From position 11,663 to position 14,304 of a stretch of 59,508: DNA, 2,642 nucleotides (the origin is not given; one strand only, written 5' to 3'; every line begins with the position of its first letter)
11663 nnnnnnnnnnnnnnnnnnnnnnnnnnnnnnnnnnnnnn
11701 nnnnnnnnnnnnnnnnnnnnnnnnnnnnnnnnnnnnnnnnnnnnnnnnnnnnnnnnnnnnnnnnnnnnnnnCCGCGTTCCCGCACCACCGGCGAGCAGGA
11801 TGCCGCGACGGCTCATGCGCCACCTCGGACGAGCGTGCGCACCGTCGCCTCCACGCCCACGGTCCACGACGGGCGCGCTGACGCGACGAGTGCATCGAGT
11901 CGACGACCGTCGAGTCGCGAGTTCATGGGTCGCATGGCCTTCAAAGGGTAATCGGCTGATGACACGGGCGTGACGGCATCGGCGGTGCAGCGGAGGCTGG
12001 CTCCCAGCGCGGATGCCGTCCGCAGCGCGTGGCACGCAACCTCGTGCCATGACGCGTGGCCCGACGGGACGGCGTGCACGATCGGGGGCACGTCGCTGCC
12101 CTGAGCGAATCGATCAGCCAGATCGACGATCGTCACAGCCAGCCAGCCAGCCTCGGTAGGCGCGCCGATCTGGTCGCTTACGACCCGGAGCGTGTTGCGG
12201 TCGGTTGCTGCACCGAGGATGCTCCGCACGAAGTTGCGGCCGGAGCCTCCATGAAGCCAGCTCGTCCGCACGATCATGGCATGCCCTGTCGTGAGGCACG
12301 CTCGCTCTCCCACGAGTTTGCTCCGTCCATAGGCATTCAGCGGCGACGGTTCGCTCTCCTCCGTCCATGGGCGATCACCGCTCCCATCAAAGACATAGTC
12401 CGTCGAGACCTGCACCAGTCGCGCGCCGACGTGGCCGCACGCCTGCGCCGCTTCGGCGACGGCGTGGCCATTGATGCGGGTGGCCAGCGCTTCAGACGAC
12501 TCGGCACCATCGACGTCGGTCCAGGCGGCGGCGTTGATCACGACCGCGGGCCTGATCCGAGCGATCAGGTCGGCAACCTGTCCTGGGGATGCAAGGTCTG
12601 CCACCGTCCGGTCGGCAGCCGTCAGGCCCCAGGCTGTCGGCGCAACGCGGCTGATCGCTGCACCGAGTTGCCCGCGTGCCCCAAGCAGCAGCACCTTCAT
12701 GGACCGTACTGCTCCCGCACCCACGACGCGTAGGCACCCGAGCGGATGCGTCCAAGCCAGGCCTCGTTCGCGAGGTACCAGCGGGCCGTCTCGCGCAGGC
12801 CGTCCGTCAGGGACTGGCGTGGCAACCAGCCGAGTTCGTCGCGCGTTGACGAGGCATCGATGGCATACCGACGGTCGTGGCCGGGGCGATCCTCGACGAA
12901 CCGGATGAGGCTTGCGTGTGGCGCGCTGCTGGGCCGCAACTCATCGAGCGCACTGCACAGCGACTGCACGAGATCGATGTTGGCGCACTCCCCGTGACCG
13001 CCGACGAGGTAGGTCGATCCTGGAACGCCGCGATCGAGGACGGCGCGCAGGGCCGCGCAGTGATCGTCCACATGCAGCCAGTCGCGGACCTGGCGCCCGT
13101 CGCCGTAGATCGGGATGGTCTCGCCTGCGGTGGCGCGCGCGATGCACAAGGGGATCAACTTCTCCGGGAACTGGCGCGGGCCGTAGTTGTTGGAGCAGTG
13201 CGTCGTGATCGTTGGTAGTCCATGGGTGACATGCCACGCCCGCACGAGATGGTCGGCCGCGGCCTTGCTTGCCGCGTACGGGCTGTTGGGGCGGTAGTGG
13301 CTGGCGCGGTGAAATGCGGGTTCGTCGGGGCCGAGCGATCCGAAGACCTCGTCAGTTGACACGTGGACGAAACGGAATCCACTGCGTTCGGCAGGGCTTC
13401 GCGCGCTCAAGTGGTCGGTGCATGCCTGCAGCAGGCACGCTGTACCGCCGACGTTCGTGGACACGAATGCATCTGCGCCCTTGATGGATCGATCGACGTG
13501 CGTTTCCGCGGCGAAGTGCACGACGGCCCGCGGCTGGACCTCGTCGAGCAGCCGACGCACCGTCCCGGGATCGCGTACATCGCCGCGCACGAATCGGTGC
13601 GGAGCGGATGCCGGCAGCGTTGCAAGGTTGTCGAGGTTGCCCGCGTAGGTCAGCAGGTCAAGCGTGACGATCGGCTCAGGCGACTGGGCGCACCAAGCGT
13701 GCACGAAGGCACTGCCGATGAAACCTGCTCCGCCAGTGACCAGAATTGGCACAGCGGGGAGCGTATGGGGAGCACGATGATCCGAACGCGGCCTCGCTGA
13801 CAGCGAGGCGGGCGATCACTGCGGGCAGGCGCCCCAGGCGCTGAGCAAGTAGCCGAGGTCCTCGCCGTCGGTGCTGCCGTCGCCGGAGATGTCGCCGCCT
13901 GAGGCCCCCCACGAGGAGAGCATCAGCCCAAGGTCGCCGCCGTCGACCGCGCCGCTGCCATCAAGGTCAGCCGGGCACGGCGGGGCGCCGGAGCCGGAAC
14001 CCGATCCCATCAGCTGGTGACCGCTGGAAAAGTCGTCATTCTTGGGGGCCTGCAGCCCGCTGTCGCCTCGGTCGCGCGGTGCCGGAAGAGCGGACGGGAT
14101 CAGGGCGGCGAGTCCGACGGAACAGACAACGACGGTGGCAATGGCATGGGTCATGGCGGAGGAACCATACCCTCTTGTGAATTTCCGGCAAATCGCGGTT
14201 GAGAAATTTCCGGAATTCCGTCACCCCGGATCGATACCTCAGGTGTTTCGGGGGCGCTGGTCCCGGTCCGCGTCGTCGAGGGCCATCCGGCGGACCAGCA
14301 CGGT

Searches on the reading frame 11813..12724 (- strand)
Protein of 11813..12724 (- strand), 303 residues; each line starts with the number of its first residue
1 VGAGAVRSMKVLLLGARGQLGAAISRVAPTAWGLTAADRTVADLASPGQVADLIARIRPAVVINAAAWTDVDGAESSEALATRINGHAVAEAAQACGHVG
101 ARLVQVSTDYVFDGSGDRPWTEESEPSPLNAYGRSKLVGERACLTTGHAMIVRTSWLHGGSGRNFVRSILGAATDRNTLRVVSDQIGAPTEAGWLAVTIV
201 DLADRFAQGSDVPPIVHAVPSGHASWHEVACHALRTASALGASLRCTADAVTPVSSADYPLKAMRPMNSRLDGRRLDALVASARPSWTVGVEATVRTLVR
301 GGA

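Call 82: search_protein_families(library=ncbifam, proteins=[window:11813-12724:-], max_evalue=0.001)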
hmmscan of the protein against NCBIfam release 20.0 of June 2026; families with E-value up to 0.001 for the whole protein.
window:11813-12724:- (303 aa): 4 families
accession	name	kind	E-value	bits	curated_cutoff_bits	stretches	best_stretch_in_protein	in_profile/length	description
TIGR01214.1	rmlD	equivalog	2.1e-79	266.6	224.05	1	10-295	1-282/285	dTDP-4-dehydrorhamnose reductase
NF007440.0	PRK09987.1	equivalog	5.5e-62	209.7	308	1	9-298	1-293/299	dTDP-4-dehydrorhamnose reductase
TIGR01181.1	dTDP_gluc_dehyt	equivalog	2.2e-05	23.7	365.1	1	42-140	57-159/321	dTDP-glucose 4,6-dehydratase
TIGR01179.1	galE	equivalog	0.00044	19.2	262.3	1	41-142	53-155/332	UDP-glucose 4-epimerase GalE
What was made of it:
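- The window's site 3 precedes rmlB and rmlD (call 82).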

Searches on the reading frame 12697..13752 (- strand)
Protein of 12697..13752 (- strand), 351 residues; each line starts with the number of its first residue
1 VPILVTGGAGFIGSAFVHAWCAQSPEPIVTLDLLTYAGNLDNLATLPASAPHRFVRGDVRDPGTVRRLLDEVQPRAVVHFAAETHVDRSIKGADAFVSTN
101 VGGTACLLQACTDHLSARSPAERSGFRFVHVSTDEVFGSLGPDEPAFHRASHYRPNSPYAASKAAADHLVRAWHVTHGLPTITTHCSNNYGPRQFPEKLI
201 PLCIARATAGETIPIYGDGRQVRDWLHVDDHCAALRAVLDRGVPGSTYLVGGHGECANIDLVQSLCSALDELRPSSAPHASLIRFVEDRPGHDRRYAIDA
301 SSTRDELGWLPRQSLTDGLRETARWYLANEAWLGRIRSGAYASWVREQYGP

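Call 82: search_protein_families(library=ncbifam, proteins=[window:12697-13752:-], max_evalue=0.001)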
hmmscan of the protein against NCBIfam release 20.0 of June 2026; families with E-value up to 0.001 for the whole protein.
window:12697-13752:- (351 aa): 22 families
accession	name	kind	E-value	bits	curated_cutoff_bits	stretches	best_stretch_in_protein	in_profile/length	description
TIGR01181.1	dTDP_gluc_dehyt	equivalog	4.5e-128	426.8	365.1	1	3-333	2-318/321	dTDP-glucose 4,6-dehydratase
NF007490.0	PRK10084.1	subfamily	5.2e-122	407.3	649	1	1-349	1-357/361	dTDP-glucose 4,6-dehydratase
NF007582.0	PRK10217.1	equivalog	2e-118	395.6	698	1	3-342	4-347/355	dTDP-glucose 4,6-dehydratase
TIGR04180.1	EDH_00030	hypoth_equivalog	1.3e-31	109.8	475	1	3-268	1-255/297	NAD-dependent 4,6-dehydratase LegB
TIGR01179.1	galE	equivalog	7.8e-29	100.5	262.3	1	3-327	2-326/332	UDP-glucose 4-epimerase GalE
NF007956.0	PRK10675.1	subfamily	2e-17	63.3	394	1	1-326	1-329/338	UDP-glucose 4-epimerase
TIGR02622.1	CDP_4_6_dhtase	equivalog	2.5e-16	59.7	278.45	1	3-327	7-331/352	CDP-glucose 4,6-dehydratase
NF042422.1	oxyalk_red_OleD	equivalog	4.5e-15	55.8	580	1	1-247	1-223/329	2-alkyl-3-oxoalkanoate reductase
TIGR02197.1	heptose_epim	equivalog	4.4e-14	52.4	274.6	1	3-327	1-314/316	ADP-glyceromanno-heptose 6-epimerase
TIGR03466.1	HpnA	hypoth_equivalog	9.8e-14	51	367.65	1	2-282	2-255/327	hopanoid-associated sugar epimerase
TIGR01214.1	rmlD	equivalog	1.7e-13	50.3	224.05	1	3-175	2-140/285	dTDP-4-dehydrorhamnose reductase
TIGR01472.1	gmd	equivalog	3e-13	49.7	415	1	56-247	60-247/342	GDP-mannose 4,6-dehydratase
NF011728.1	PRK15181.1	equivalog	3.7e-12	45.9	760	1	4-329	19-340/348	Vi polysaccharide biosynthesis UDP-N-acetylglucosaminuronic acid C-4 epimerase TviC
NF047922.1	GDPFucSynFcl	equivalog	6.1e-12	45.6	500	1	156-330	131-305/308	GDP-L-fucose synthase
NF043036.1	ErythonDh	equivalog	2.9e-09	36.6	325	1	1-172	1-162/321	D-erythronate dehydrogenase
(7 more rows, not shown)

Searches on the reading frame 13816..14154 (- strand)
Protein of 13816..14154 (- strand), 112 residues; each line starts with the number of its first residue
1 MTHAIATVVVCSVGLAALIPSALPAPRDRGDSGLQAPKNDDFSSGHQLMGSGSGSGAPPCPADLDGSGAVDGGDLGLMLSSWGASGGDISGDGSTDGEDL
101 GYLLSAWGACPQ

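Call 12: search_protein_families(library=ncbifam, proteins=[window:13816-14154:-], max_evalue=0.01)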
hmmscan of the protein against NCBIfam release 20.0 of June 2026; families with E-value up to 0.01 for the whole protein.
window:13816-14154:- (112 aa): 1 family
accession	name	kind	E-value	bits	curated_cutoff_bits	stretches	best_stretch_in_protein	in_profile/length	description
NF041540.1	dockerin_GC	domain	0.00065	20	29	1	60-109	1-65/67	GC-type dockerin domain-anchored protein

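Call 13: search_protein_families(library=pfam, proteins=[window:13816-14154:-], max_evalue=0.01)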
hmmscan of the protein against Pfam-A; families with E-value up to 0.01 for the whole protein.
window:13816-14154:- (112 aa): 0 families

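Call 15: find_encoding_contigs(protein=window:13816-14154:-, flank=10000, max_places=6)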
Protein window:13816-14154:- (112 aa): 4 contigs read that carry it; 4 places shown.
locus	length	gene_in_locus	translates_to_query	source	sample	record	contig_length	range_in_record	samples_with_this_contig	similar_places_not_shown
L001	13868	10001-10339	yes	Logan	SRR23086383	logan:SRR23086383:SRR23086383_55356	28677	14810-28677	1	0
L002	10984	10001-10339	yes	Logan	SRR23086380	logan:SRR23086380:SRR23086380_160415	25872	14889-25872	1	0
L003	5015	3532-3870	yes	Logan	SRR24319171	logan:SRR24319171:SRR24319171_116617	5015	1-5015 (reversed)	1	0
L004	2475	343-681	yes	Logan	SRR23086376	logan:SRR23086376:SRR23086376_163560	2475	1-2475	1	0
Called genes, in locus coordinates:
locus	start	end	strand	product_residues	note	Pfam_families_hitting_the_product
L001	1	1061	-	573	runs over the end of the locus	PF00664:ABC_membrane (weak), PF00005:ABC_tran, PF13191:AAA_16 (faint), PF02463:SMC_N (weak)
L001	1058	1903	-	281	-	PF00535:Glycos_transf_2 (faint)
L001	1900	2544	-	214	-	PF03567:Sulfotransfer_2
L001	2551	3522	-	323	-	PF13641:Glyco_tranf_2_3, PF00535:Glycos_transf_2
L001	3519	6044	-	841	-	PF13428:TPR_14 (faint), PF13432:TPR_16, PF13181:TPR_8 (faint), PF13424:TPR_12 (weak), PF00515:TPR_1 (weak), PF07719:TPR_2 (weak)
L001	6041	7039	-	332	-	PF00535:Glycos_transf_2, PF10111:Glyco_tranf_2_2, PF13641:Glyco_tranf_2_3, PF13506:Glyco_transf_21, PF13632:Glyco_trans_2_3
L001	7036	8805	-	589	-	PF13432:TPR_16 (faint), PF07719:TPR_2 (faint), PF14559:TPR_19 (faint)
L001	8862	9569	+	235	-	PF00535:Glycos_transf_2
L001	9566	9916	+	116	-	PF10066:DUF2304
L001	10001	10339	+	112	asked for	-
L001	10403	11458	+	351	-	PF01073:3Beta_HSD, PF01370:Epimerase, PF02719:Polysacc_synt_2, PF04321:RmlD_sub_bind, PF16363:GDP_Man_Dehyd, PF07993:NAD_binding_4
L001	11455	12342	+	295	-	PF01370:Epimerase, PF04321:RmlD_sub_bind, PF16363:GDP_Man_Dehyd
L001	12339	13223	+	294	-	PF00483:NTP_transferase, PF12804:NTP_transf_3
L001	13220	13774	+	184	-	PF00908:dTDP_sugar_isom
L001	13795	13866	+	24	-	?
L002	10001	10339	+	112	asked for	-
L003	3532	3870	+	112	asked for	-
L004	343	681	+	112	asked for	-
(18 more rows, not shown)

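Call 55: find_homologous_proteins(query=window:13816-14154:-, max_evalue=0.00001)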
Query window:13816-14154:- (112 aa): 14 proteins with E <= 0.00001 among 46 candidates.
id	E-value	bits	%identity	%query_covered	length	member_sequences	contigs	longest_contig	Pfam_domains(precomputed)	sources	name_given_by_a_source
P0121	1.9e-62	227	95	100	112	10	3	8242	-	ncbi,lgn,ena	-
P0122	1.2e-54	202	84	100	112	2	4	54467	-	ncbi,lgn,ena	-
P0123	4.7e-48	180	75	100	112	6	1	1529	-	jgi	jgi:hypothetical protein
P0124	5.2e-44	167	74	98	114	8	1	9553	-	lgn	-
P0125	2.6e-43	165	73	98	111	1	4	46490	-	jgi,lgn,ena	-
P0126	3.3e-40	155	68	99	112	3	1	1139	-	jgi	jgi:hypothetical protein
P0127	9.0e-11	60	58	57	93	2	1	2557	-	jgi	jgi:hypothetical protein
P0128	1.6e-10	59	64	46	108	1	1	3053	-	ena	-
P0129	8.2e-10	57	62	48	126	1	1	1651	-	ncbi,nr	ncbi:MAG: hypothetical protein EBU70_11250, partial [Actinobacteria bacterium]|nr:hypothetical prote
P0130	2.0e-9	56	60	46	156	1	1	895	-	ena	-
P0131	2.4e-8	52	71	21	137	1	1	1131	-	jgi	jgi:hypothetical protein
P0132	1.6e-7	49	61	48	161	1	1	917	-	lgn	-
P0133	3.9e-7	48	47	68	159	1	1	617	PF14312.13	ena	-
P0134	1.0e-6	47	58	46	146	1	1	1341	-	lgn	-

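Call 56: find_encoding_contigs(protein=P0125, flank=10000, max_places=1)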
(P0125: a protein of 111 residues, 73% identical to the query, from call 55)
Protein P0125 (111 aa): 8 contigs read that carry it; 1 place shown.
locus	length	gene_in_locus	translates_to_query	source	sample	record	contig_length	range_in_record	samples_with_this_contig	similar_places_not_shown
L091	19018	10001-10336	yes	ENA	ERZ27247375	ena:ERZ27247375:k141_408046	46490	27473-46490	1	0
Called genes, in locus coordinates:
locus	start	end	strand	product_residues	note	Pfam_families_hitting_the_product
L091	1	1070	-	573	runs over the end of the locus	PF00664:ABC_membrane, PF00005:ABC_tran, PF02463:SMC_N (faint)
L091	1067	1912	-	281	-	-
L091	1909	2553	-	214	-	PF03567:Sulfotransfer_2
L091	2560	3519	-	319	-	PF00535:Glycos_transf_2, PF13641:Glyco_tranf_2_3, PF13632:Glyco_trans_2_3 (weak)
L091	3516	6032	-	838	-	PF20176:DUF6541 (weak), PF13428:TPR_14 (faint), PF00515:TPR_1 (faint), PF07719:TPR_2 (faint), PF13181:TPR_8 (faint), PF13424:TPR_12 (faint), PF13432:TPR_16 (weak)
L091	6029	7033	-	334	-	PF00535:Glycos_transf_2, PF13641:Glyco_tranf_2_3, PF10111:Glyco_tranf_2_2 (weak), PF13632:Glyco_trans_2_3 (weak)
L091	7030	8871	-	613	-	PF14559:TPR_19 (faint), PF07719:TPR_2 (faint), PF13181:TPR_8 (faint), PF13414:TPR_11 (faint), PF13432:TPR_16 (weak)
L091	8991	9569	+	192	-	PF00535:Glycos_transf_2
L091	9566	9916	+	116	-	PF10066:DUF2304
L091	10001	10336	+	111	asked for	-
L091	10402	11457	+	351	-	PF01073:3Beta_HSD, PF01370:Epimerase, PF02719:Polysacc_synt_2, PF04321:RmlD_sub_bind, PF07993:NAD_binding_4, PF16363:GDP_Man_Dehyd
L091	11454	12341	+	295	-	PF01370:Epimerase, PF04321:RmlD_sub_bind, PF16363:GDP_Man_Dehyd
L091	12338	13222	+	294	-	PF00483:NTP_transferase, PF12804:NTP_transf_3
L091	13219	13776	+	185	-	PF00908:dTDP_sugar_isom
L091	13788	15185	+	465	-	PF00206:Lyase_1, PF10415:FumaraseC_C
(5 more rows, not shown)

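Call 57: find_encoding_contigs(protein=P0124, flank=10000, max_places=1)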
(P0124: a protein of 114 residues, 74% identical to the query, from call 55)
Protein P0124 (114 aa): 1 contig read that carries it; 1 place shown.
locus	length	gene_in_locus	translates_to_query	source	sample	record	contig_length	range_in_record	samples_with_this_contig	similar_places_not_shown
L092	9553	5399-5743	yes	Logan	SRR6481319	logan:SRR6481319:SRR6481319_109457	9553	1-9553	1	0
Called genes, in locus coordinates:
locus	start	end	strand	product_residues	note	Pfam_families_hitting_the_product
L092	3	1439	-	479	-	?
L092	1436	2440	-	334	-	PF00535:Glycos_transf_2, PF13641:Glyco_tranf_2_3, PF10111:Glyco_tranf_2_2 (weak), PF13506:Glyco_transf_21 (weak), PF13632:Glyco_trans_2_3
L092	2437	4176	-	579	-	PF07719:TPR_2 (faint), PF13181:TPR_8 (faint), PF13414:TPR_11 (faint), PF13432:TPR_16 (weak)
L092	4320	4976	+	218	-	PF00535:Glycos_transf_2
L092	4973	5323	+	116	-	PF10066:DUF2304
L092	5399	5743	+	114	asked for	-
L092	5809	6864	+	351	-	PF01073:3Beta_HSD, PF01370:Epimerase, PF02719:Polysacc_synt_2, PF04321:RmlD_sub_bind, PF07993:NAD_binding_4, PF16363:GDP_Man_Dehyd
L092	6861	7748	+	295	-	PF01370:Epimerase, PF04321:RmlD_sub_bind, PF16363:GDP_Man_Dehyd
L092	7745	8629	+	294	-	PF00483:NTP_transferase, PF12804:NTP_transf_3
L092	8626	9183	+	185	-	PF00908:dTDP_sugar_isom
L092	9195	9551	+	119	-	?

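Call 58: find_encoding_contigs(protein=P0122, flank=10000, max_places=1)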
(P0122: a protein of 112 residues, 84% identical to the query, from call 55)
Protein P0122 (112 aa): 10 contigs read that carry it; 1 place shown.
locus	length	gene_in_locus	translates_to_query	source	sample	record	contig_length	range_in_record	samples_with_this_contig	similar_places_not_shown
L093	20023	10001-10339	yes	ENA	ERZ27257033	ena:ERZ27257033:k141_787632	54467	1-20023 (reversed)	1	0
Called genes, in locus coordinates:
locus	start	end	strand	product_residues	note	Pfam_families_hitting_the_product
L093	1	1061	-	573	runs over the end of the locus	PF00664:ABC_membrane, PF00005:ABC_tran, PF02463:SMC_N (weak)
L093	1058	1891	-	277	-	-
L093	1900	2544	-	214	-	PF03567:Sulfotransfer_2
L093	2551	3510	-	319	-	PF00535:Glycos_transf_2, PF13641:Glyco_tranf_2_3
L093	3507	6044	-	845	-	PF13428:TPR_14 (faint), PF13432:TPR_16, PF14559:TPR_19 (faint), PF13424:TPR_12 (weak), PF13432:TPR_16 (weak), PF17874:TPR_MalT (weak), PF00515:TPR_1 (weak), PF07719:TPR_2 (weak), +3 more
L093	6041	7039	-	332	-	PF00535:Glycos_transf_2, PF10111:Glyco_tranf_2_2, PF13641:Glyco_tranf_2_3, PF13506:Glyco_transf_21, PF13632:Glyco_trans_2_3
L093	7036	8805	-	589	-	PF13414:TPR_11 (faint), PF13432:TPR_16 (faint), PF07719:TPR_2 (faint), PF13181:TPR_8 (faint), PF14559:TPR_19 (weak)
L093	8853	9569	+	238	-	PF00535:Glycos_transf_2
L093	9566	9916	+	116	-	PF10066:DUF2304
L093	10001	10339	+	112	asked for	-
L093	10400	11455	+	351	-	PF01073:3Beta_HSD, PF01370:Epimerase, PF02719:Polysacc_synt_2, PF04321:RmlD_sub_bind, PF16363:GDP_Man_Dehyd, PF07993:NAD_binding_4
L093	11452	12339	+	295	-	PF01370:Epimerase, PF04321:RmlD_sub_bind, PF16363:GDP_Man_Dehyd (weak)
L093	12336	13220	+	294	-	PF00483:NTP_transferase, PF12804:NTP_transf_3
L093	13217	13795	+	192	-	PF00908:dTDP_sugar_isom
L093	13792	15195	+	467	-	PF00206:Lyase_1, PF10415:FumaraseC_C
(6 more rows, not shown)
